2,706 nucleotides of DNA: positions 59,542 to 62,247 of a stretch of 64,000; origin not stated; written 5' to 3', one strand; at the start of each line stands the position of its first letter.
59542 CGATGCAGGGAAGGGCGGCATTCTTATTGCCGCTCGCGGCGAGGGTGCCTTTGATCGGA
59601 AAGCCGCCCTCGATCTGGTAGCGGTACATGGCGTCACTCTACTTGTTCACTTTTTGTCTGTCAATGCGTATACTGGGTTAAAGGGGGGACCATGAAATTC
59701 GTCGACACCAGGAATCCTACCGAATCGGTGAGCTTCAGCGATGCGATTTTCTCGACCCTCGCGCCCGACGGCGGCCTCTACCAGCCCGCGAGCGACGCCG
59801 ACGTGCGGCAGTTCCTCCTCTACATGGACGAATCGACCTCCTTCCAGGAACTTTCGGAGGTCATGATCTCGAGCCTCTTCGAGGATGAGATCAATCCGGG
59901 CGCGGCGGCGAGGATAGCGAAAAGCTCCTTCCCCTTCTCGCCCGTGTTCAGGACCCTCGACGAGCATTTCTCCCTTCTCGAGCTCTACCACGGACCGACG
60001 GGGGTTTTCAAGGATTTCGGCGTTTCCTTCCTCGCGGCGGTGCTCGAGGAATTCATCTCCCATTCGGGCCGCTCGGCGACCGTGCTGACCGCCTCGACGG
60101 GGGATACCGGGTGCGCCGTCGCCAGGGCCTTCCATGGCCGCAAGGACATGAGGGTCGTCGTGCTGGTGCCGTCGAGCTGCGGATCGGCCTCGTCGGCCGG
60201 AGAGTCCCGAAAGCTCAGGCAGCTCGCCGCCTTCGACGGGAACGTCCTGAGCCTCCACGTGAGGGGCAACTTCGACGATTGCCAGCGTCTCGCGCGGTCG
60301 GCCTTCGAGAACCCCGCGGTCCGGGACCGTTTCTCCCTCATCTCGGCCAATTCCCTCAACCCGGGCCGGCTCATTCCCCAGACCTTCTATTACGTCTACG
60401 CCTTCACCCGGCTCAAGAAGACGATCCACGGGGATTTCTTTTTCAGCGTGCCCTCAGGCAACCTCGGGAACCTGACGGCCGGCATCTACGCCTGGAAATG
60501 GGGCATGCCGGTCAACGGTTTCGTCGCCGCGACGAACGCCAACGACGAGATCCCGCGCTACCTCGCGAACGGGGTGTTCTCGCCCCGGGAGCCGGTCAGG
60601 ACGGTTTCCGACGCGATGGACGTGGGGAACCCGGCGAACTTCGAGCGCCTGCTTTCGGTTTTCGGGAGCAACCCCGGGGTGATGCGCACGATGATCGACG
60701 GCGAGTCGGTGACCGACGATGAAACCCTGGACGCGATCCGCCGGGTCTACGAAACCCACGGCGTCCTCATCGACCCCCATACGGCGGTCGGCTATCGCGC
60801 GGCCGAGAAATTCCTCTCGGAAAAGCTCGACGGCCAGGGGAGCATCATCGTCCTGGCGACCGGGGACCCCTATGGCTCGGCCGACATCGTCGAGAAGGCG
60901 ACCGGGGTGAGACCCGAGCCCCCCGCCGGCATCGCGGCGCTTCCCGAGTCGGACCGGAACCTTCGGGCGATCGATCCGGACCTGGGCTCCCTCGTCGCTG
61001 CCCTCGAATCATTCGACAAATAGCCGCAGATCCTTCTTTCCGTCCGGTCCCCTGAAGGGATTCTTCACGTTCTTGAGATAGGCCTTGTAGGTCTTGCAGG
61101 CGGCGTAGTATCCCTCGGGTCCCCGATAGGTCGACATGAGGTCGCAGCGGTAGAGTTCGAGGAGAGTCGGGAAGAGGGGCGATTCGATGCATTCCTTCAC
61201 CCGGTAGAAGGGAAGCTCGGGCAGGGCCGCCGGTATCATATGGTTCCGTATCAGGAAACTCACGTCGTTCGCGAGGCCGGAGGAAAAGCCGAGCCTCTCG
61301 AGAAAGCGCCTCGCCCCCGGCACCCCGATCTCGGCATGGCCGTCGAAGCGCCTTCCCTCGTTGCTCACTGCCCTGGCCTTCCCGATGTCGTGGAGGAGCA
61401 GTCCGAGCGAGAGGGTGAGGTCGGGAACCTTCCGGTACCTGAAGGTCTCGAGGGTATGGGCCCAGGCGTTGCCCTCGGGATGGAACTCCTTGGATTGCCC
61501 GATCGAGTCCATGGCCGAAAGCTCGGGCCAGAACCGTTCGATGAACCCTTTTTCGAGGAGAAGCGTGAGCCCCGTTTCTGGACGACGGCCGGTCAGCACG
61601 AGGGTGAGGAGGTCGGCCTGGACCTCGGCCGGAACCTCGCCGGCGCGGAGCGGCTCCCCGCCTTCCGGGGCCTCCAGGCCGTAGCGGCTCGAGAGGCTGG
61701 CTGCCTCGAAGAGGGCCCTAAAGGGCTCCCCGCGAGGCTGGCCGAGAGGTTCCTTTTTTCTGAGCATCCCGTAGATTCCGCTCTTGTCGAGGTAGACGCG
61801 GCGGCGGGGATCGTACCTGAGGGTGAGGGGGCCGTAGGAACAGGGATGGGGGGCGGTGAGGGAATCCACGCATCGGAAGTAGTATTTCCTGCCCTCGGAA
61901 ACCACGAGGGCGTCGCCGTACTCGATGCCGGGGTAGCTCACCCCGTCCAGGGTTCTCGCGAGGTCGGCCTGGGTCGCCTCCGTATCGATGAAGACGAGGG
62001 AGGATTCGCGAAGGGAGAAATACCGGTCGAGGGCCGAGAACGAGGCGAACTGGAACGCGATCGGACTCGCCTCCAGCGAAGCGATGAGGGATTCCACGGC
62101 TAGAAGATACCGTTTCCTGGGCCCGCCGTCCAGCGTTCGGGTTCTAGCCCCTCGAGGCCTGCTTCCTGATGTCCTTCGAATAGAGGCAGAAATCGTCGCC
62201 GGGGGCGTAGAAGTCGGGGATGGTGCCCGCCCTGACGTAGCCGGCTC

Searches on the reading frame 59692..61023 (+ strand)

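Call 7: search_protein_families(library=pfam, proteins=[window:59692-61023:+])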
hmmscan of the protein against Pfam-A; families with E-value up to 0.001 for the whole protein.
window:59692-61023:+ (443 aa): 2 families
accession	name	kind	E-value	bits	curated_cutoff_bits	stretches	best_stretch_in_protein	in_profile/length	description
PF00291.31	PALP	-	1.1e-27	97.6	35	1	97-391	29-295/295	Pyridoxal-phosphate dependent enzyme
PF14821.11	Thr_synth_N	-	8.7e-10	39.1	25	1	2-78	1-77/79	Threonine synthase N terminus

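Call 43: search_protein_families(library=pfam, proteins=[L073:275-958:+, L073:1013-1636:+, L073:1918-2232:-, L073:2229-2663:-, L073:2663-3238:-, L073:3281-4234:+, L073:5861-6736:+, L078:7278-7868:+, L078:6367-7200:+, L077:7537-8082:+], max_evalue=0.01)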
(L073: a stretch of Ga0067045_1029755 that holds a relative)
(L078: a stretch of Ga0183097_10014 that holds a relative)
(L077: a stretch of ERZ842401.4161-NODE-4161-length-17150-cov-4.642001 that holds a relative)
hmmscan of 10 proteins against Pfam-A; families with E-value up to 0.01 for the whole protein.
L073:275-958:+ (227 aa): 2 families
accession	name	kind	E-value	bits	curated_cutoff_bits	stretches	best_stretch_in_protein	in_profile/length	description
PF04012.17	PspA_IM30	-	2.6e-54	184.6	33.9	1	2-220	1-216/220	PspA/IM30 family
PF06419.17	COG6_N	-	0.006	17.2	27.4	0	95-141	50-96/114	Conserved oligomeric complex COG6, N-terminal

L073:1013-1636:+ (207 aa): 1 family
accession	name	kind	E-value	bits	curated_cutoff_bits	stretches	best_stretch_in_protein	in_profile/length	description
PF00486.34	Trans_reg_C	-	1.9e-12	47.5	26.2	1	123-198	2-77/77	Transcriptional regulatory protein, C terminal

L073:1918-2232:- (104 aa): 3 families
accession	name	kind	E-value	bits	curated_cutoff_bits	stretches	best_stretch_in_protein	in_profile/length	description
PF01906.23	YbjQ_1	-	1.3e-38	132.2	23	1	1-103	1-103/103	Putative heavy-metal-binding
PF23025.1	YbjQ_2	-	1.6e-05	25.6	29.1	1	2-103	8-101/103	C2 domain-containing protein 5, YbjQ-like domain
PF11524.14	SeleniumBinding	-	0.0011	19.7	27.9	0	35-101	8-73/82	Selenium binding protein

L073:2229-2663:- (144 aa): 4 families
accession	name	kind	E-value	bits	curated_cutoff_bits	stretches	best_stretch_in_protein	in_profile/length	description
PF13490.11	zf-HC2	-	1.9e-05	25.1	22.2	1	3-37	1-35/35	Putative zinc-finger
PF20990.2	DUF2207_C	-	0.00024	21.3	33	1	49-143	113-200/247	Predicted membrane protein (DUF2207) C-terminal domain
PF14264.12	Glucos_trans_II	-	0.0025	17.5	30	1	71-127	234-290/317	Glucosyl transferase GtrII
PF03611.19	EIIC-GAT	-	0.0057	16.2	24.2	1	65-128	202-268/394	PTS system sugar-specific permease component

L073:2663-3238:- (191 aa): 4 families
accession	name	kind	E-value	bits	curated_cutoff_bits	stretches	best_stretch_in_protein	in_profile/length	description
PF04542.20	Sigma70_r2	-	2.2e-15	56.6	24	1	34-100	2-70/71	Sigma-70 region 2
PF08281.18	Sigma70_r4_2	-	5.4e-13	48.8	25.7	1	130-181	3-54/54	Sigma-70, region 4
PF04545.22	Sigma70_r4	-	1.1e-07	31.7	24.1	1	134-182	1-49/50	Sigma-70, region 4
PF07638.17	Sigma70_ECF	-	0.00095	19.5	21.1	1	135-186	133-184/185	ECF sigma factor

L073:3281-4234:+ (317 aa): 0 families

L073:5861-6736:+ (291 aa): 1 family
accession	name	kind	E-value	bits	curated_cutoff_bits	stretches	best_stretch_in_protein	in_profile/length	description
PF00226.36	DnaJ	-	4.8e-11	43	27.8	1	227-279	3-50/63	DnaJ domain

L078:7278-7868:+ (196 aa): 5 families
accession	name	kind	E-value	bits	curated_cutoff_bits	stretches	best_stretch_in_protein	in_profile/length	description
PF01740.26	STAS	-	2.2e-21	76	22.6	1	41-140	6-106/106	STAS domain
PF13466.11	STAS_2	-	0.00031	21.3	29.2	1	50-127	3-79/80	STAS domain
PF12760.12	Zn_ribbon_IS1595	-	0.00065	20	25.4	1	153-182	13-44/46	Transposase zinc-ribbon domain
PF22747.2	Zn_ribbon_DUF2089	-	0.0022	18.5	27.6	1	161-184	1-21/32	DUF2089 zinc ribbon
PF18912.6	DZR_2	-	0.0084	16.4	27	0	150-185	1-31/56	Double zinc ribbon domain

L078:6367-7200:+ (277 aa): 2 families
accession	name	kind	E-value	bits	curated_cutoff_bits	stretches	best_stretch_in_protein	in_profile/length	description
PF00106.31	adh_short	-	3.5e-23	82.5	26.6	1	59-234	1-183/195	short chain dehydrogenase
PF13561.12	adh_short_C2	-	1.1e-19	71.4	27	1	67-236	5-179/236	Enoyl-(Acyl carrier protein) reductase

L077:7537-8082:+ (181 aa): 3 families
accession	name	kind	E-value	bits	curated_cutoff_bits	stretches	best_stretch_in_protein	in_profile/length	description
PF01740.26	STAS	-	8.1e-19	67.8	22.6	1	25-125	4-105/106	STAS domain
PF22747.2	Zn_ribbon_DUF2089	-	0.0023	18.4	27.6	1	146-170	1-22/32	DUF2089 zinc ribbon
PF12760.12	Zn_ribbon_IS1595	-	0.0051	17.2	25.4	1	141-168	16-45/46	Transposase zinc-ribbon domain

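Call 69: search_protein_families(library=ncbifam, proteins=[L078:13156-14484:-, L078:14655-15641:+, L078:15692-16060:+, L078:16103-17206:+, L078:17368-19110:+, L078:19789-20178:+, L078:209-1390:-, L078:4525-5733:+, L078:6013-6360:+, L075:13213-15423:+], max_evalue=0.00001)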
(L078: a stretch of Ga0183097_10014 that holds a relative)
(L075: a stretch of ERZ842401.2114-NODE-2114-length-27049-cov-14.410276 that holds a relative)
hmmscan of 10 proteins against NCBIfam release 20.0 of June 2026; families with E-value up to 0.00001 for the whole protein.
L078:13156-14484:- (442 aa): 11 families
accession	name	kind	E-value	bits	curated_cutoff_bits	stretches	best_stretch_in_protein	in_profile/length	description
NF003976.0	PRK05469.1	subfamily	7.1e-139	463.1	255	1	18-425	3-406/409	tripeptide aminopeptidase PepT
TIGR01882.1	peptidase-T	equivalog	4.1e-108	361.9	285.75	1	18-425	3-407/410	peptidase T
NF009920.0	PRK13381.1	subfamily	6.2e-107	358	293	1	18-423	7-407/412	peptidase T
TIGR01883.1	PepT-like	hypoth_equivalog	6.4e-34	117.5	274.25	1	145-421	84-360/361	peptidase T-like protein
TIGR01893.1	aa-his-dipept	subfamily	1.9e-11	43.4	343.75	1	146-246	95-191/478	beta-Ala-His dipeptidase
TIGR01900.1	dapE-gram_pos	equivalog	6.9e-09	35.1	304.2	0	47-275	19-207/351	succinyl-diaminopimelate desuccinylase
NF006399.0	PRK08651.1-2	equivalog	1.4e-08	34.2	381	0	347-419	325-399/405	succinyl-diaminopimelate desuccinylase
NF005602.0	PRK07338.1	equivalog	2.4e-08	33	357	1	139-411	113-386/409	hydrolase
NF004788.0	PRK06133.1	subfamily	2.8e-07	29.8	349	1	160-266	142-251/417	glutamate carboxypeptidase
TIGR01910.1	DapE-ArgE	subfamily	6.1e-07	29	217.6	0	161-268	105-213/373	ArgE/DapE family deacylase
TIGR01891.1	amidohydrolases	subfamily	2.4e-06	26.9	153.75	0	173-397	102-342/366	amidohydrolase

L078:14655-15641:+ (328 aa): 5 families
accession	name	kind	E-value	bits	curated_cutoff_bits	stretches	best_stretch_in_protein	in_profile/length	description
TIGR01784.1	T_den_put_tspse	subfamily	5.7e-31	108.3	52.1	1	24-327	3-272/273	Rpn family recombination-promoting nuclease/putative transposase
NF004270.2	PRK05687.2-1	equivalog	1.9e-09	37.4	180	1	245-321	35-111/223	flagellar assembly protein FliH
NF004267.1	PRK05687.1-3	equivalog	3e-09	36.4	293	1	239-315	62-138/266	flagellar assembly protein FliH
NF009925.1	PRK13386.1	equivalog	3.3e-08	33.1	192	1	259-309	45-95/228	flagellar assembly protein FliH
NF004266.1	PRK05687.1-1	equivalog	7.9e-06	25.5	260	0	255-302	48-95/230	flagellar assembly protein FliH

L078:15692-16060:+ (122 aa): 1 family
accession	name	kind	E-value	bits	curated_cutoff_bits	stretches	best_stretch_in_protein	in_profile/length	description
TIGR04134.1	lipo_with_rSAM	hypoth_equivalog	3.3e-09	36.9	39.8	1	11-112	13-127/150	radical SAM-associated putative lipoprotein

L078:16103-17206:+ (367 aa): 60 families (the best 25 are shown)
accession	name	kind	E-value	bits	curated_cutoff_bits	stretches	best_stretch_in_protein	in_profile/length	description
TIGR04133.1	rSAM_w_lipo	hypoth_equivalog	4.1e-144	479.8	425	1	5-359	7-346/350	TIGR04133 family radical SAM/SPASM protein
TIGR04545.1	rSAM_ahbD_hemeb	equivalog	1.2e-32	113.7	500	1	25-341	3-316/339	heme b synthase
TIGR04103.1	rSAM_nif11_3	equivalog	4.8e-32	111.1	725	1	19-313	2-288/412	nif11-class peptide radical SAM maturase 3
TIGR04053.2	TIGR04053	equivalog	5.2e-31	108.2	395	1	23-220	9-201/366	TIGR04053 family radical SAM/SPASM domain-containing protein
TIGR04055.1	rSAM_NirJ2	equivalog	5.7e-29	101.7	500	1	25-341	3-302/326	putative heme d1 biosynthesis radical SAM protein NirJ2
TIGR04051.1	rSAM_NirJ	equivalog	2.9e-26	92.3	515.45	1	25-222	5-193/354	heme d1 biosynthesis radical SAM protein NirJ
TIGR03962.1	mycofact_rSAM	equivalog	4e-26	92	265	1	24-342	14-312/339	mycofactocin radical SAM maturase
TIGR03913.1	rad_SAM_trio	equivalog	2.4e-25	88.8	591.75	1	16-318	13-311/477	GDL motif peptide-associated radical SAM/SPASM maturase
TIGR04347.1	pseudo_SAM_Halo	equivalog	3.9e-24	85.6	525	1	18-343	34-365/390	TIGR04347 family pseudo-SAM/SPASM protein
NF050035.1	rSAM_WgK_link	exception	4.1e-24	85.2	650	2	28-240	15-211/367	radical SAM/SPASM peptide maturase WgkB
TIGR04251.1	SCM_rSAM_ScmF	equivalog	1.1e-22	80.9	400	1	20-342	2-320/353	SynChlorMet cassette radical SAM/SPASM protein ScmF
TIGR04317.1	W_rSAM_matur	equivalog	2e-21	76.5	380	1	21-357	3-339/349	tungsten cofactor oxidoreductase radical SAM maturase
TIGR04054.1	rSAM_NirJ1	equivalog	2.6e-21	75.7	650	1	23-342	37-361/387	putative heme d1 biosynthesis radical SAM protein NirJ1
TIGR04546.1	rSAM_ahbC_deAc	equivalog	4e-21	75.3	650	1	24-156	41-170/390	12,18-didecarboxysiroheme deacetylase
TIGR04340.1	rSAM_ACGX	hypoth_equivalog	1.8e-19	70.2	400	1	25-352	6-329/341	radical SAM/SPASM domain protein, ACGX system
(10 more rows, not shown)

L078:17368-19110:+ (580 aa): 14 families
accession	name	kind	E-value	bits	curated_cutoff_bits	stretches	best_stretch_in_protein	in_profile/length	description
TIGR03336.1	IOR_alpha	equivalog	2e-211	703.5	650.9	1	4-575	2-595/595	indolepyruvate ferredoxin oxidoreductase subunit alpha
NF009589.0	PRK13030.1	subfamily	9.5e-29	99.7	816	2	64-294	113-362/1170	indolepyruvate ferredoxin oxidoreductase family protein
NF006412.0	PRK08659.1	equivalog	5e-20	72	411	1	2-183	3-193/378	2-oxoacid:acceptor oxidoreductase subunit alpha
NF005507.0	PRK07119.1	subfamily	7.4e-18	64.5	399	1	2-183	2-192/352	3-methyl-2-oxobutanoate dehydrogenase subunit VorB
TIGR03710.1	OAFO_sf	subfamily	1.5e-16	60.1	482.75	1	5-180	194-378/561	2-oxoacid:acceptor oxidoreductase subunit alpha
NF009588.0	PRK13029.1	subfamily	4.4e-14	51.4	952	2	63-293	112-361/1196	indolepyruvate ferredoxin oxidoreductase family protein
NF007206.0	PRK09627.1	equivalog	1.5e-10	40.6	579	1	8-186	7-194/375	2-oxoglutarate synthase subunit alpha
NF040682.1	PorA_Arch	equivalog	1.5e-10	40.5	550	1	4-173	3-180/387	pyruvate synthase subunit PorA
NF006232.0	PRK08366.1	equivalog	5.1e-09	35.2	646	1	5-169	8-178/394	2-ketoisovalerate ferredoxin oxidoreductase subunit alpha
NF006233.0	PRK08367.1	equivalog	2.1e-07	30.2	625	1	4-101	4-104/394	pyruvate ferredoxin oxidoreductase subunit alpha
TIGR02179.1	PorD_KorD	subfamily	1.9e-06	27.9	60.05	1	528-579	24-76/78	2-oxoacid:acceptor oxidoreductase, delta subunit, pyruvate/2-ketoisovalerate family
NF007201.0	PRK09622.1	equivalog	2.6e-06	26.6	590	1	5-171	11-185/405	2-oxoacid:ferredoxin oxidoreductase subunit alpha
NF041778.1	hetero_SS_HdrA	equivalog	4.1e-06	24.9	1400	1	529-575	587-633/771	ferredoxin:CoB-CoM heterodisulfide reductase subunit HdrA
NF007203.0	PRK09624.1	equivalog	5.9e-06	26.5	171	0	487-578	7-101/105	pyuvate ferredoxin oxidoreductase subunit delta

L078:19789-20178:+ (129 aa): 0 families

L078:209-1390:- (393 aa): 16 families
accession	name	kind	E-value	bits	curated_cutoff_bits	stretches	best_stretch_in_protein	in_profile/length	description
TIGR01969.1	minD_arch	subfamily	1.8e-28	99.4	201.75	1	15-160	2-145/251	cell division ATPase MinD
TIGR01968.1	minD_bact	equivalog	3.9e-18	65.7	212.9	1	14-159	2-147/261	septum site-determining protein MinD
TIGR01007.1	eps_fam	subfamily_domain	1.6e-15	57.2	108.05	1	13-131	17-135/204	polysaccharide biosynthesis tyrosine autokinase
NF008079.0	PRK10818.1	equivalog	2.4e-12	46.8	508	1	14-159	3-149/270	septum site-determining protein MinD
TIGR03371.1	cellulose_yhjQ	equivalog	1.2e-10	41.3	157.85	1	13-176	1-163/246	cellulose biosynthesis protein BcsQ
NF041136.1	MrpORP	equivalog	1.5e-10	40.9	450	1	15-158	7-151/365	iron-sulfur cluster carrier protein MrpORP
NF047398.1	AAA_KGGVGR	domain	2.8e-10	40.8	90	1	13-74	2-65/190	KGGVGR-motif variant AAA ATPase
NF008669.0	PRK11670.1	equivalog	9e-10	38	348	1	13-160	107-248/369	iron-sulfur cluster carrier protein ApbC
TIGR03018.1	pepcterm_TyrKin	hypoth_equivalog_domain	1.4e-08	34.3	230.65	1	13-125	35-149/207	XrtA-associated tyrosine autokinase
NF041546.1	ParA_partition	equivalog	4.4e-08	32.9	180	1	15-56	1-42/203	ParA family partition ATPase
TIGR03029.1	EpsG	equivalog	6.1e-08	32.2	313.8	1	14-132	104-221/274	chain length determinant protein tyrosine kinase EpsG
NF033200.1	F430_CfbC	exception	1.5e-07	31.1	402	0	21-103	7-89/260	Ni-sirohydrochlorin a,c-diamide reductive cyclase ATP-dependent reductase subunit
NF008568.0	PRK11519.1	equivalog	4.2e-07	28.5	1068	1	21-99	534-611/720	tyrosine-protein kinase Wzc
TIGR01287.1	nifH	equivalog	2.3e-06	27.2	394.35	0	21-68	7-54/275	nitrogenase iron protein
TIGR01005.1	eps_transp_fam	subfamily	3.2e-06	25.6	411.7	1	14-152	547-682/754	exopolysaccharide transport protein family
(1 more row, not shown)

L078:4525-5733:+ (402 aa): 26 families (the best 25 are shown)
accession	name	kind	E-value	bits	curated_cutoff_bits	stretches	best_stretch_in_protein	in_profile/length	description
TIGR01817.1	nifA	equivalog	1.6e-76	258.2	528.85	1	151-401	178-439/534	nif-specific transcriptional activator NifA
NF003451.0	PRK05022.1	equivalog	1.7e-67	228.3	476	1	143-393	169-426/512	nitric oxide reductase transcriptional regulator NorR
NF038308.1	RNA_repair_RtcR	equivalog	1.1e-66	225.8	650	1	144-393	160-425/530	RNA repair transcriptional activator RtcR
NF041552.1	TF_PrdR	equivalog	2e-62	211.3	795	1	160-398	262-508/577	sigma-54 dependent transcriptional regulator PrdR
TIGR02329.1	propionate_PrpR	equivalog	4.1e-61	207.2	499.2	1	109-392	174-452/526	propionate catabolism operon regulatory protein PrpR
NF008469.0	PRK11361.1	equivalog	1.5e-60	205.2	714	1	148-399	127-385/461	acetoacetate metabolism transcriptional regulator AtoC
TIGR02974.1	phageshock_pspF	equivalog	5.7e-60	203.3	443.55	1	169-390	3-233/336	phage shock protein operon transcriptional activator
TIGR02915.1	PEP_resp_reg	equivalog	6.2e-60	203.3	502.6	1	166-401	140-383/445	PEP-CTERM-box response regulator transcription factor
TIGR01818.1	ntrC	equivalog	6.9e-60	203.1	558.6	1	147-400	117-377/463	nitrogen regulation protein NR(I)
NF011953.0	PRK15424.1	equivalog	3.9e-58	197.3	703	1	140-393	194-468/538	propionate catabolism operon regulatory protein PrpR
NF041906.1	V4R_TF_MobR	exception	3.9e-58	197.3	999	1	160-391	225-466/544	phenol degradation transcriptional regulator MobR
NF049963.1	RespRegFlgRCampy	domain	6.4e-58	196.6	750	1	152-400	121-377/429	fla regulon two-component system response regulator FlgR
NF050807.1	TransRegFlbDCaul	equivalog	1.2e-56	192.5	750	1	183-400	136-361/454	sigma-54-dependent transcriptional regulator FlbD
NF007689.0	PRK10365.1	equivalog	9.7e-56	189.4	760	1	149-389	123-371/441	sigma-54-dependent response regulator transcription factor ZraR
NF011695.0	PRK15115.1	equivalog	1.2e-55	189.1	763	1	170-399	140-376/445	two-component system response regulator GlrR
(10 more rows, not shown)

L078:6013-6360:+ (115 aa): 0 families

L075:13213-15423:+ (736 aa): 2 families
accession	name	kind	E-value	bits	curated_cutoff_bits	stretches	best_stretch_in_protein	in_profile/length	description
TIGR03521.1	GldG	equivalog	2.7e-20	72.5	389.85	1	249-557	9-343/552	gliding motility-associated ABC transporter substrate-binding protein GldG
TIGR03518.1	ABC_perm_GldF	equivalog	5.2e-12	46.3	288.5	1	9-230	3-236/240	gliding motility-associated ABC transporter permease subunit GldF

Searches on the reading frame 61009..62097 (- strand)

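Call 16: search_protein_families(library=pfam, proteins=[window:61009-62097:-], max_evalue=0.01)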
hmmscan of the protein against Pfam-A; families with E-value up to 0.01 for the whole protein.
window:61009-62097:- (362 aa): 1 family
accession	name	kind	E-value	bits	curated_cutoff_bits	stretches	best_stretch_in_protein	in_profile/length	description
PF01966.28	HD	-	4.3e-05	24.2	22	1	228-290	26-89/116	HD domain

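Call 25: search_protein_families(library=ncbifam, proteins=[window:61009-62097:-], max_evalue=0.01)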
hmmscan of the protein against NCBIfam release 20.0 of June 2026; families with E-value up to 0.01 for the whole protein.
window:61009-62097:- (362 aa): 6 families
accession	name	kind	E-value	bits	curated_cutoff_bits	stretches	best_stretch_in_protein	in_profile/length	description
TIGR02692.1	tRNA_CCA_actino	equivalog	1.5e-13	50.3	438.8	1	156-287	206-343/466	CCA tRNA nucleotidyltransferase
NF002895.0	PRK03381.1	equivalog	2.2e-09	36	631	1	156-288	368-497/782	[protein-PII] uridylyltransferase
NF008137.0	PRK10885.1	equivalog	2.1e-07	30.1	451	1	168-278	185-297/409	multifunctional CCA addition/repair protein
TIGR01693.1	UTase_glnD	equivalog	2.7e-06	25.9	519.4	1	204-288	442-519/850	[protein-PII] uridylyltransferase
NF003467.0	PRK05092.1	equivalog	0.00013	19.8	959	1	229-288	542-593/940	[protein-PII] uridylyltransferase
TIGR00277.1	HDIG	domain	0.00023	20.9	27.6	1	224-269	25-72/84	HDIG domain-containing metalloprotein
